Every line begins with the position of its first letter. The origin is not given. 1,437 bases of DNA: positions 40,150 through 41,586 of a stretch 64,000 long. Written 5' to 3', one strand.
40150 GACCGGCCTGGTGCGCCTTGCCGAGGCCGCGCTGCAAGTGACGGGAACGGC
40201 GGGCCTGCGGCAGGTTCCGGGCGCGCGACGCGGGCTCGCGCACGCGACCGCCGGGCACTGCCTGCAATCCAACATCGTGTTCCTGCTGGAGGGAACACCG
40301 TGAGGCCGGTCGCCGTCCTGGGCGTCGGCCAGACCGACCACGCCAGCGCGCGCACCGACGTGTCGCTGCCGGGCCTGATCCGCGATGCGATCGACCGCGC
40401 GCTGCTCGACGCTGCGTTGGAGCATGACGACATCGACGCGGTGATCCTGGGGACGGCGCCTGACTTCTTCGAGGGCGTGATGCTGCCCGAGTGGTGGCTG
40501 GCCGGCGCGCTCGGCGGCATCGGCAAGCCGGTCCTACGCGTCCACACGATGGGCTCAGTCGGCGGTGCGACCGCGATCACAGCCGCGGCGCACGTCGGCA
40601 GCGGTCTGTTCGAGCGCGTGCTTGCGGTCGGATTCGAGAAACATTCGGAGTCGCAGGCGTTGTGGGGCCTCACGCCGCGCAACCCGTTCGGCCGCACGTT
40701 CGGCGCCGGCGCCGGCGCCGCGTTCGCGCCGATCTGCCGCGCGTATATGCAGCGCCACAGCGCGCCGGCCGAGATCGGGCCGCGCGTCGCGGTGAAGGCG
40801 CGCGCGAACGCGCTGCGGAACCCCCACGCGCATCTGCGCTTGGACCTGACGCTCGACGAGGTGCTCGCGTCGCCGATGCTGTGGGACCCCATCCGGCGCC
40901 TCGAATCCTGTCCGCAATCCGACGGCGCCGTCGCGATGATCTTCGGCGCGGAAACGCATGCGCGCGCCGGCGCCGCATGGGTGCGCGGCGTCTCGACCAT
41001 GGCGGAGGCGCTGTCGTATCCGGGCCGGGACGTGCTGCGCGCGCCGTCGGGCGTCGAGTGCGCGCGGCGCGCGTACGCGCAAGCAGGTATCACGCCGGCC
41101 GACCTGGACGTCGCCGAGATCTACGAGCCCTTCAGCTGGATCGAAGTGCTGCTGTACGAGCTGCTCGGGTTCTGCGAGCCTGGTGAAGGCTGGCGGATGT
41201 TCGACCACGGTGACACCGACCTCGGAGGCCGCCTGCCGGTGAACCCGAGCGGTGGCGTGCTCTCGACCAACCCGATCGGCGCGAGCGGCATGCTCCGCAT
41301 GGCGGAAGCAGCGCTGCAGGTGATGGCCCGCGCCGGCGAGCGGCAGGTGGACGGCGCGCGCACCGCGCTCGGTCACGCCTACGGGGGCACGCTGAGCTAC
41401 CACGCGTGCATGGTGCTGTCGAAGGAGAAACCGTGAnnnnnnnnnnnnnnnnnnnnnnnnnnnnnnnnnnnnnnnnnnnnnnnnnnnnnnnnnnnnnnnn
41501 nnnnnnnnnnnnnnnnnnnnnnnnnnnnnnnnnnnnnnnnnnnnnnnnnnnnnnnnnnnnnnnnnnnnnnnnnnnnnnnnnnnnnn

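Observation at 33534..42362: Repeated thiolase-like plus DUF35 modules with ACADs and P450s: a steroid/terpenoid-type side-chain degradation island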

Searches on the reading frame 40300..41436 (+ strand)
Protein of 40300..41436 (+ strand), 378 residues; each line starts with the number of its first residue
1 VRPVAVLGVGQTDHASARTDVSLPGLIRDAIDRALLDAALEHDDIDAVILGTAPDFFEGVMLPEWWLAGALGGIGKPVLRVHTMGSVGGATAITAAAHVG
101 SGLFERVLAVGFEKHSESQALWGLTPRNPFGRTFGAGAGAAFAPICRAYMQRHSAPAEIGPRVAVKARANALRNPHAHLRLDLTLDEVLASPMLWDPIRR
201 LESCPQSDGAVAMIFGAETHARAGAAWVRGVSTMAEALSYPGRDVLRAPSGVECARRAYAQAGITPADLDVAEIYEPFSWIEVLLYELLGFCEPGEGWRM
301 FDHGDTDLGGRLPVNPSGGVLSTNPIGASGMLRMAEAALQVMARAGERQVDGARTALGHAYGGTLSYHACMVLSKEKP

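Call 5: search_protein_families(library=pfam, proteins=[window:40300-41436:+], max_evalue=0.01)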
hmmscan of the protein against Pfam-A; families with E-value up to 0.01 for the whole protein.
window:40300-41436:+ (378 aa): 3 families
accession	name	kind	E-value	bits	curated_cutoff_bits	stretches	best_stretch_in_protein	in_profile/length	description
PF22691.2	Thiolase_C_1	-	3.5e-42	144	28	1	251-375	20-144/144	Thiolase C-terminal domain-like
PF00108.29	Thiolase_N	-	1.2e-06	28.6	26.4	1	13-119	10-119/260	Thiolase, N-terminal domain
PF02803.24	Thiolase_C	-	1.6e-05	25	27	1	253-348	26-103/123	Thiolase, C-terminal domain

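Call 11: search_solved_structures(query=window:40300-41436:+, max_evalue=0.001)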
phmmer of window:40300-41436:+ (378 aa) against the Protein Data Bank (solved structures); distinct sequences matched with E-value up to 0.001: 19.
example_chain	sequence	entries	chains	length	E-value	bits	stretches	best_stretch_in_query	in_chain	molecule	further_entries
6hsj_A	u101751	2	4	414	4.5e-43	150.7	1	4-362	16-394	SCP2-thiolase (type-1)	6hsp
6hrv_A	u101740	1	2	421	4.9e-43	150.6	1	4-362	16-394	SCP2-thiolase (type-1)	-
4yzo_A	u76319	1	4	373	4.8e-40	140.8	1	76-364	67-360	Putative acyl-CoA acyltransferase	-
7pxp_C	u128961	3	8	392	1.8e-34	122.4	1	2-367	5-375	Benzoylsuccinyl-CoA thiolase subunit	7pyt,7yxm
7yvy_A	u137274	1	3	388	2.2e-34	122.1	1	1-372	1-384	Acetyl-CoA acetyltransferase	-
6esq_A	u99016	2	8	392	1.6e-30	109.5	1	1-342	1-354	acetoacetyl-CoA thiolase | Acetyl-CoA acetyltransferase thiolase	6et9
9myr_A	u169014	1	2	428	1.4e-27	99.7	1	139-373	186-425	Nonspecific lipid-transfer protein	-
4u4e_A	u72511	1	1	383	9.3e-26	93.7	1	4-373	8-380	Thiolase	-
3zbl_A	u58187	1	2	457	4.5e-22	81.6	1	75-345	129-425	3-KETOACYL-COA THIOLASE-LIKE PROTEIN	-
3zbk_A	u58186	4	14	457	4.6e-22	81.6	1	75-345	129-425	3-KETOACYL-COA THIOLASE-LIKE PROTEIN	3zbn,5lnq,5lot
4bia_A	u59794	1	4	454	4.8e-22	81.5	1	74-352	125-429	3-KETOACYL-COA THIOLASE, PUTATIVE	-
4bi9_A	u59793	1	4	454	7.1e-22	81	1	74-352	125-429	3-KETOACYL-COA THIOLASE, PUTATIVE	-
3zbg_A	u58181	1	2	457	1.1e-21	80.3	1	75-345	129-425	3-KETOACYL-COA THIOLASE-LIKE PROTEIN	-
6ok1_A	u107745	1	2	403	2.1e-21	79.4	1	4-341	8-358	Lipid-transfer protein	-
9skm_I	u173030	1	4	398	2.5e-17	66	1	235-376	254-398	2,4-diacetylphloroglucinol biosynthesis protein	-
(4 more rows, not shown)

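Call 16: search_protein_families(library=ncbifam, proteins=[window:40300-41436:+], max_evalue=0.00001)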
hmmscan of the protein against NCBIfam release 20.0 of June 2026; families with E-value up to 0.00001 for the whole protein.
window:40300-41436:+ (378 aa): 19 families
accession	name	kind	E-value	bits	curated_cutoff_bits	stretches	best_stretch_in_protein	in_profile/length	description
NF006180.0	PRK08313.1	subfamily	1.8e-153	511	514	1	2-378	4-387/389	thiolase domain-containing protein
NF004720.0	PRK06064.1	subfamily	1.7e-63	214.8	420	1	1-376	1-388/389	thiolase domain-containing protein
NF004721.0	PRK06065.1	equivalog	7.2e-59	199.6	455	1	4-374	12-392/393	thiolase domain-containing protein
NF004810.0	PRK06157.1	equivalog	2.1e-58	198.4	403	1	3-372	8-392/400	acetyl-CoA acetyltransferase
NF006102.0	PRK08256.1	subfamily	4e-58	197.4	436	1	2-362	3-380/394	lipid-transfer protein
NF004811.0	PRK06158.1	subfamily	9.7e-55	186.1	421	1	4-376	10-381/384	acetyl-CoA acetyltransferase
NF009228.0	PRK12578.1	subfamily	5.9e-53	179.9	485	1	2-374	3-386/387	thiolase domain-containing protein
NF005704.0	PRK07516.1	subfamily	1.2e-49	169.3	412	1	7-365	7-377/389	thiolase domain-containing protein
NF004715.0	PRK06059.1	equivalog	1.2e-47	162.7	424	1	2-362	4-387/399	lipid-transfer protein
NF053570.1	AcCoTHIOL_METTL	equivalog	1.6e-47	162.2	600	1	1-377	1-385/385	acetyl-CoA acetyltransferase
NF004982.0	PRK06365.1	equivalog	8.2e-47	160.2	695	2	1-221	15-240/430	thiolase domain-containing protein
NF004722.0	PRK06066.1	equivalog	1.7e-39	135.9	516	1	3-364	5-373/385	thiolase domain-containing protein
NF005892.0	PRK07855.1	subfamily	3.7e-37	128.1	469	1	4-360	8-376/390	lipid-transfer protein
NF053628.1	BnzsclthlBbsBGT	equivalog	5.4e-36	124.2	750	1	2-368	5-377/389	benzoylsuccinyl-CoA thiolase subunit BbsB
NF006010.0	PRK08142.1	subfamily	5.6e-36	124.1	462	1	19-368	21-378/388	thiolase domain-containing protein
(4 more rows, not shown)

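Call 45: search_solved_structures(query=window:40300-41436:+, max_evalue=1e-25, show_alignments=5)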
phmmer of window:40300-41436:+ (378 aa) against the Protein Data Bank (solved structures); distinct sequences matched with E-value up to 1e-25: 8.
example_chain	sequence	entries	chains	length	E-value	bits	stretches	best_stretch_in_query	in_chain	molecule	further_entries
6hsj_A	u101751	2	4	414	4.5e-43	150.7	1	4-362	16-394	SCP2-thiolase (type-1)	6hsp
6hrv_A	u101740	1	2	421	4.9e-43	150.6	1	4-362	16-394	SCP2-thiolase (type-1)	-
4yzo_A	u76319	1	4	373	4.8e-40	140.8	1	76-364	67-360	Putative acyl-CoA acyltransferase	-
7pxp_C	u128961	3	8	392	1.8e-34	122.4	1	2-367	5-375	Benzoylsuccinyl-CoA thiolase subunit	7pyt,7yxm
7yvy_A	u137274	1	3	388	2.2e-34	122.1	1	1-372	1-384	Acetyl-CoA acetyltransferase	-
6esq_A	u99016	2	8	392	1.6e-30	109.5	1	1-342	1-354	acetoacetyl-CoA thiolase | Acetyl-CoA acetyltransferase thiolase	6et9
9myr_A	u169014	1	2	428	1.4e-27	99.7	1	139-373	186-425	Nonspecific lipid-transfer protein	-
4u4e_A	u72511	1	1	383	9.3e-26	93.7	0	4-373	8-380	Thiolase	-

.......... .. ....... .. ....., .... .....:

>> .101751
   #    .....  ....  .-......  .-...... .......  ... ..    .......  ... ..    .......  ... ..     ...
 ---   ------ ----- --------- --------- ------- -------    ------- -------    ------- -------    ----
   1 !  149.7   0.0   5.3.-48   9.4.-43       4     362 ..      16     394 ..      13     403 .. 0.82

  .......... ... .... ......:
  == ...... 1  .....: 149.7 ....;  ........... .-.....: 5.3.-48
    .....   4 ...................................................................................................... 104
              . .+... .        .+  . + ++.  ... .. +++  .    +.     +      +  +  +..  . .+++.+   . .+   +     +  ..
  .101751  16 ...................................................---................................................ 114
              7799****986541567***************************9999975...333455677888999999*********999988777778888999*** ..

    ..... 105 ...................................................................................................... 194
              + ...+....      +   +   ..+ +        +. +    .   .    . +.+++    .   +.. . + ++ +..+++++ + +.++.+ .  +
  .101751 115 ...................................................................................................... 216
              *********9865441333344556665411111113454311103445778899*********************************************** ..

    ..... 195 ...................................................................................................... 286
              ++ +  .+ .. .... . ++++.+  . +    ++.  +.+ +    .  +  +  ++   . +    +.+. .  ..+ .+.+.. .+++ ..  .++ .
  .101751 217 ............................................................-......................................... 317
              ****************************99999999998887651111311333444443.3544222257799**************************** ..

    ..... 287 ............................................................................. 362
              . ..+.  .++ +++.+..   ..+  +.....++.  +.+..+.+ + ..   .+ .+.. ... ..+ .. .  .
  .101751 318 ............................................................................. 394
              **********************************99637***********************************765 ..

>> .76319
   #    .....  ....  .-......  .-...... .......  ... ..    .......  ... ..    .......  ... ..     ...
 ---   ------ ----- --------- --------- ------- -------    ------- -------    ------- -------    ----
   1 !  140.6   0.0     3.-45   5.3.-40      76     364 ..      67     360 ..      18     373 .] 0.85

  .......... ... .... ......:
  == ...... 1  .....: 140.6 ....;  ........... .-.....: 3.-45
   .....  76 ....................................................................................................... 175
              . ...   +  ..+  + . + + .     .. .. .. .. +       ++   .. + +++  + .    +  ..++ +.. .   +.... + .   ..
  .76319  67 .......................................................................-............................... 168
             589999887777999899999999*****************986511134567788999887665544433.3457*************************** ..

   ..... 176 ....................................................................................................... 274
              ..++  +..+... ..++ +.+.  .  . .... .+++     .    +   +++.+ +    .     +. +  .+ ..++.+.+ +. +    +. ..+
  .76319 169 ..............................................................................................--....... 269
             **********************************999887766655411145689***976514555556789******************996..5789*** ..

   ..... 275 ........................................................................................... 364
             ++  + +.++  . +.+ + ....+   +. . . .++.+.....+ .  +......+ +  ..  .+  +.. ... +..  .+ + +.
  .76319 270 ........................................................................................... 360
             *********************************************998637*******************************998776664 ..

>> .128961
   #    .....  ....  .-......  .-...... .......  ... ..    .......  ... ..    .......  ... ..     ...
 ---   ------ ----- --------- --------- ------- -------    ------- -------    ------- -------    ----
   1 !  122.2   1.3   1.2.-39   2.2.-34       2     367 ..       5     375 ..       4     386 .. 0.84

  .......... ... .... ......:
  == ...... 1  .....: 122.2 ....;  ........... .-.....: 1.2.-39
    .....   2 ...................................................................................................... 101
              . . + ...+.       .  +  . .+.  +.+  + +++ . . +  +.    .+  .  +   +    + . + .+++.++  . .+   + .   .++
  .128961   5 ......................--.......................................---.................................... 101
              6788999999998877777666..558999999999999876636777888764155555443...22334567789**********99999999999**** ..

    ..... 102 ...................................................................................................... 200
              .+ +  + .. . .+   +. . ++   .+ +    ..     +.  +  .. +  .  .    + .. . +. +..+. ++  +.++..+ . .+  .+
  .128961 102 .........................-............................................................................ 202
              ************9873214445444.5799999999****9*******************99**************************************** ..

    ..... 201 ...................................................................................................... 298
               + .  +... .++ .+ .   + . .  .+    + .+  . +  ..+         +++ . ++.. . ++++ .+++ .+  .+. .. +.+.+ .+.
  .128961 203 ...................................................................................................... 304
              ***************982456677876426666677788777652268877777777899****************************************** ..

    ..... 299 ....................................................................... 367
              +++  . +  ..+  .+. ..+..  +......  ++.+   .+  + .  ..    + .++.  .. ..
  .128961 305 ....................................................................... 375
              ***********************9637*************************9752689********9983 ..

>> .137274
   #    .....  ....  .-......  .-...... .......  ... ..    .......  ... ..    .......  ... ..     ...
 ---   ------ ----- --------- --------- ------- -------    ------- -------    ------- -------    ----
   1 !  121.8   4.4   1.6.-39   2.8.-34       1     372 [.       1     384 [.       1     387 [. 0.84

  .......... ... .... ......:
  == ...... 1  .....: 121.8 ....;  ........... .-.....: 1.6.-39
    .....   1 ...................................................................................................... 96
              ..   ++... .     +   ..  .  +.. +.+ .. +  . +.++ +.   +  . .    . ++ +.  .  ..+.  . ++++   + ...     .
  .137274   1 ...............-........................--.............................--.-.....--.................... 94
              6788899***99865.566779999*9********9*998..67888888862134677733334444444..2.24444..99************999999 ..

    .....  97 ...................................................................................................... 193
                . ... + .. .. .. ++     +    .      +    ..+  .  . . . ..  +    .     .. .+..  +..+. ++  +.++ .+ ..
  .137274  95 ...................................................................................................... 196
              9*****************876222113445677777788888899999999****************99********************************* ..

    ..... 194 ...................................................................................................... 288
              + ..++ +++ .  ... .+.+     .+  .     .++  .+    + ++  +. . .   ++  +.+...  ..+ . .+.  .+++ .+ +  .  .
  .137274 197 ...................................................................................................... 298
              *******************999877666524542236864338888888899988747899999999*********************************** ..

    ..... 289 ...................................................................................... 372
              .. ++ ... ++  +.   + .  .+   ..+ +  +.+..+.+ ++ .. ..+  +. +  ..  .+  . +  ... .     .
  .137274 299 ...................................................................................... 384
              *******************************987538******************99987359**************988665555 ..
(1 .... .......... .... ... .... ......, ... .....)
